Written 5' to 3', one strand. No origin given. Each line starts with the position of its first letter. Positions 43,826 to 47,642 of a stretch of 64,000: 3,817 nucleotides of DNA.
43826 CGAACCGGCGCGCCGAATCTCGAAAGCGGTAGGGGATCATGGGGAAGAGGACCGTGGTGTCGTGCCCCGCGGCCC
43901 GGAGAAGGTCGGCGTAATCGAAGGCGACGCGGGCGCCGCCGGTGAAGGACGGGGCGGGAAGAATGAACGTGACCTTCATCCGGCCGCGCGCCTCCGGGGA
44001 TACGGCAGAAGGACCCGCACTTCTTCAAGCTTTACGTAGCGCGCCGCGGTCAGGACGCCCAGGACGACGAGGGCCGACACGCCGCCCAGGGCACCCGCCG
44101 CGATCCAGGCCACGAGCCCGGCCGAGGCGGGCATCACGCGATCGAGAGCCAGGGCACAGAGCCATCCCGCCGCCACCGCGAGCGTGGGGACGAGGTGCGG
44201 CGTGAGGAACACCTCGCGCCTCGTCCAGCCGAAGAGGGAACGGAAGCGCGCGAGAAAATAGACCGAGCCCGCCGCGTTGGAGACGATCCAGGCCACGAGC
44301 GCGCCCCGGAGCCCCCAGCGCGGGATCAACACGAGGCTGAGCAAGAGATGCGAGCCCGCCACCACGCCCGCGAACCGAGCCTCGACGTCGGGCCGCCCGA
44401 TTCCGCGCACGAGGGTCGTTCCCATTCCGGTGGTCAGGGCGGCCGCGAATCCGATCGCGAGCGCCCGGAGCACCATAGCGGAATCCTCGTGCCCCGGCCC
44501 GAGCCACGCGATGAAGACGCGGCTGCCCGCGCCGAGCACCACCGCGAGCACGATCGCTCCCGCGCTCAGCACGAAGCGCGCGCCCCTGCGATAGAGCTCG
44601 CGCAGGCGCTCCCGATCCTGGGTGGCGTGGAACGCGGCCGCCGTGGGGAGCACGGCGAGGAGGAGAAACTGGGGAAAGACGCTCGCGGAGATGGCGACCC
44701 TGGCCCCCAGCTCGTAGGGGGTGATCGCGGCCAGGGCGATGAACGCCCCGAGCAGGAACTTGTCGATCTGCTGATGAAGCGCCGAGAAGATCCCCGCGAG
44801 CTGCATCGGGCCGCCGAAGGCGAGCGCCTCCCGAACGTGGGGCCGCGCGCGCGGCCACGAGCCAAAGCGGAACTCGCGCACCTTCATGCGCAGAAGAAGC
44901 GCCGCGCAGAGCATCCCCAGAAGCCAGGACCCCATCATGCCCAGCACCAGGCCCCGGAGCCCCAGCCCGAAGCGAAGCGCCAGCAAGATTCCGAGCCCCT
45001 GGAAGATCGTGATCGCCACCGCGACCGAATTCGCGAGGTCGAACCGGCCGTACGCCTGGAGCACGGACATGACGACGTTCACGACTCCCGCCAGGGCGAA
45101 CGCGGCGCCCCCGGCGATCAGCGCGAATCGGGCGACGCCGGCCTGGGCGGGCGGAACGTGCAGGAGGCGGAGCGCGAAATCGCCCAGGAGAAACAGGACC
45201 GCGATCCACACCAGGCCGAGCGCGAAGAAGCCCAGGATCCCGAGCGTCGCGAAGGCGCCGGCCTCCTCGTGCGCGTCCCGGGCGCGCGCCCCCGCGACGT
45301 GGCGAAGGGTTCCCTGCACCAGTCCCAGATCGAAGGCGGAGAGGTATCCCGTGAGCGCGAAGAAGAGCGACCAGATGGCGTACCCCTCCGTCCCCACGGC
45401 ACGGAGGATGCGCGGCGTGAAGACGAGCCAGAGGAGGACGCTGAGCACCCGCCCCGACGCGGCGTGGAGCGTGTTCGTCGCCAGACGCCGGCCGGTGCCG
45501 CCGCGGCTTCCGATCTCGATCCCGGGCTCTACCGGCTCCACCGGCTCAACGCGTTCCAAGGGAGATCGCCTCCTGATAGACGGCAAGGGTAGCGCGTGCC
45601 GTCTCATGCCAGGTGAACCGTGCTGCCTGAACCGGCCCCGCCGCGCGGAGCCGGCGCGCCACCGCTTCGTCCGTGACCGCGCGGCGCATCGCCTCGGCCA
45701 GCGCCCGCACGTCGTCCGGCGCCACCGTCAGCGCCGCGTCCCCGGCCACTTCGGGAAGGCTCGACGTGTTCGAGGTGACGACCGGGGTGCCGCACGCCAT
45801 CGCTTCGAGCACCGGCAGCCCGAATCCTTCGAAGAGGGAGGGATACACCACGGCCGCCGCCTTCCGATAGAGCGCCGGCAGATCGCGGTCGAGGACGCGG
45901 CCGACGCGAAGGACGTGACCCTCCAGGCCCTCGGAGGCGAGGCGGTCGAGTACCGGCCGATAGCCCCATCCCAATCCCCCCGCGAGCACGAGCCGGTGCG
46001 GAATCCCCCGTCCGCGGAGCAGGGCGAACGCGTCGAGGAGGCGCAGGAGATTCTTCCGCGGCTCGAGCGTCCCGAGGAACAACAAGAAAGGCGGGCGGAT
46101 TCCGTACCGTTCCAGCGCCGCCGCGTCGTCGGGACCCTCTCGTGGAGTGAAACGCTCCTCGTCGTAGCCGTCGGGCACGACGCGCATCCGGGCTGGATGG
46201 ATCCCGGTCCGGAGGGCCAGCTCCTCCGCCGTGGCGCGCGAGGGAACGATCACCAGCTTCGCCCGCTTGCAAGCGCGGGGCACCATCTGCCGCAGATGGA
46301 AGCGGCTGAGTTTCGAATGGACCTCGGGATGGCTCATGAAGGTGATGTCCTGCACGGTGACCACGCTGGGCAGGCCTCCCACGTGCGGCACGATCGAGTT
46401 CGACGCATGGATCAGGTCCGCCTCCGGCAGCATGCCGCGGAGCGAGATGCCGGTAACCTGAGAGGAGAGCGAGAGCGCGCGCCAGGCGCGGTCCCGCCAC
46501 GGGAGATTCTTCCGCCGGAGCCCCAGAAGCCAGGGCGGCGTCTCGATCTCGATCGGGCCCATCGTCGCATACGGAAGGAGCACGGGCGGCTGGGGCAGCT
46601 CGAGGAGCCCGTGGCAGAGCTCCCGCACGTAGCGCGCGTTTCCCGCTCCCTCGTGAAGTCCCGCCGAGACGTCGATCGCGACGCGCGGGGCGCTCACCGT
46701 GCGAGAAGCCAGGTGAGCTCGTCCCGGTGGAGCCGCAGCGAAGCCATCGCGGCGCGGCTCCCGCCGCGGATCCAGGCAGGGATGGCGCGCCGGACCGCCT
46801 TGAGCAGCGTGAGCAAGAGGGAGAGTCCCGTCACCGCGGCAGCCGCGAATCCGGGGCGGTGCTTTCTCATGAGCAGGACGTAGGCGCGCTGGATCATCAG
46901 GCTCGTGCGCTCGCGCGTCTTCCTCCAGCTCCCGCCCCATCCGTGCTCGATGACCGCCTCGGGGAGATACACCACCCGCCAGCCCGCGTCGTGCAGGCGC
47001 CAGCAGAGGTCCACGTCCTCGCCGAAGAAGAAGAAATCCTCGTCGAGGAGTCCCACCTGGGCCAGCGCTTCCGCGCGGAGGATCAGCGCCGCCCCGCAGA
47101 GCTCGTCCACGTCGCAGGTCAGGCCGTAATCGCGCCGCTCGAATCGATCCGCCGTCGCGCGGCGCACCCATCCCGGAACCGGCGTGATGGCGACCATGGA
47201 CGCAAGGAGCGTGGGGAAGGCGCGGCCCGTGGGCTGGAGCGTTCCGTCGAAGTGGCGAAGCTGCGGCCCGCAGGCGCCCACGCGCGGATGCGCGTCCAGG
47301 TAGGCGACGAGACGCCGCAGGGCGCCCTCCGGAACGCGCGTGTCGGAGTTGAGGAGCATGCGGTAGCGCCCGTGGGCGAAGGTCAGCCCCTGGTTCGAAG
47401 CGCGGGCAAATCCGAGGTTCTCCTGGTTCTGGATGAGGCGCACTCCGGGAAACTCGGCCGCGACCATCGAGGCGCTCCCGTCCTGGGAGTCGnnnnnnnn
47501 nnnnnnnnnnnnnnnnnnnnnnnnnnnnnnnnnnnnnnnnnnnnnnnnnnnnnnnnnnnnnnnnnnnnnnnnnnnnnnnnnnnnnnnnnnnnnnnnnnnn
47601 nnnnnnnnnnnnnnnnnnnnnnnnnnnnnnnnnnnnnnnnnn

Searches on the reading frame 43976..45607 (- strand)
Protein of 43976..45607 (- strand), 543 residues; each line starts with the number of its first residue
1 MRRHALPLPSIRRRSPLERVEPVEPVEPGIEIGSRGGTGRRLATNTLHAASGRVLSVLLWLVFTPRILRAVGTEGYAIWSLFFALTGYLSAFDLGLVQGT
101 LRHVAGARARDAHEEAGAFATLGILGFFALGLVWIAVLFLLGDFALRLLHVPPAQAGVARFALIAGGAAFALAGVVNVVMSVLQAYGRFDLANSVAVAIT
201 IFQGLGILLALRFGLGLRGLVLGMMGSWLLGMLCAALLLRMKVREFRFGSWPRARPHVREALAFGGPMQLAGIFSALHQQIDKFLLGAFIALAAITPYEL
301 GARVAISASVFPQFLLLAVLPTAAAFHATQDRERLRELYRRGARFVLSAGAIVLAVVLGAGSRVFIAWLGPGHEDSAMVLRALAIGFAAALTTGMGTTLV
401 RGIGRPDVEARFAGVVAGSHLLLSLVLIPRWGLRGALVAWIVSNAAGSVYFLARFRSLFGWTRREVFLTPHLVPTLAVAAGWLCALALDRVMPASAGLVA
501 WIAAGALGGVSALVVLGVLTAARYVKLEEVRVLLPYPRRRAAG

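Call 16: search_protein_families(library=pfam, proteins=[window:43976-45607:-], max_evalue=0.00001)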
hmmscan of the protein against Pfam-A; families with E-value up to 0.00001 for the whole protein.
window:43976-45607:- (543 aa): 2 families
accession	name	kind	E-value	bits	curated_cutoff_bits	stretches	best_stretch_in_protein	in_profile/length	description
PF01943.22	Polysacc_synt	-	2e-09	37.7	28.2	1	43-323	2-270/274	Polysaccharide biosynthesis protein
PF13440.11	Polysacc_synt_3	-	4e-08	33.3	23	1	167-346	89-261/293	Polysaccharide biosynthesis protein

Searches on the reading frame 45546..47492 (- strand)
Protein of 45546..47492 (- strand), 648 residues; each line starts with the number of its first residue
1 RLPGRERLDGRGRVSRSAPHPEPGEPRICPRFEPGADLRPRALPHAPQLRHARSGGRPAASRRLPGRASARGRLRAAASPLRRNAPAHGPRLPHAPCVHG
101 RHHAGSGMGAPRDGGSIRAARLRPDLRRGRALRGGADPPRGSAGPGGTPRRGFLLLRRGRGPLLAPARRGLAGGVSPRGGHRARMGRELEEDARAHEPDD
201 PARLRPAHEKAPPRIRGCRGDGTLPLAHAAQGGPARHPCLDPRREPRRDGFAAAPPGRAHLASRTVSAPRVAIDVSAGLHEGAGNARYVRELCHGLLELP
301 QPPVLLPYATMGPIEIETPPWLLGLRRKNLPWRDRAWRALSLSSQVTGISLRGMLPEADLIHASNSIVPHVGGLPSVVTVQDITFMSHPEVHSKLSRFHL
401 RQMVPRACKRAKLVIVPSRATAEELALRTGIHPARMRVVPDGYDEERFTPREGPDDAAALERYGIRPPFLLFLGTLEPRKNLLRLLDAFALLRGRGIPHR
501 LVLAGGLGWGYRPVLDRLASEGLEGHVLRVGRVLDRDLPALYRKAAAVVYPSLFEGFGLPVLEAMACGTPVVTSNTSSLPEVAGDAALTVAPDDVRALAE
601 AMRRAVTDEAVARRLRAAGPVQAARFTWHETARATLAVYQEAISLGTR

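Call 29: search_protein_families(library=pfam, proteins=[window:45546-47492:-], max_evalue=0.0001)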
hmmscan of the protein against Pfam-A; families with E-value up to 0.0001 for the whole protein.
window:45546-47492:- (648 aa): 5 families
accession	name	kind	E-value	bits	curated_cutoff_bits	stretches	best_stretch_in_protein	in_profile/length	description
PF00534.26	Glycos_transf_1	-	6.1e-34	117.5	26.4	1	467-619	15-169/172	Glycosyl transferases group 1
PF13692.12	Glyco_trans_1_4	-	1e-31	110.6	27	1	468-608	2-142/142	Glycosyl transferases group 1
PF13439.12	Glyco_transf_4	-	2.1e-14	54.3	28.5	1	286-447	5-170/170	Glycosyltransferase Family 4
PF20706.3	GT4-conflict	-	5.2e-10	39.3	26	1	536-633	273-369/385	Family 4 Glycosyltransferase in conflict systems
PF13524.12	Glyco_trans_1_2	-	2e-09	38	25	1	495-636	15-143/144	Glycosyl transferase-like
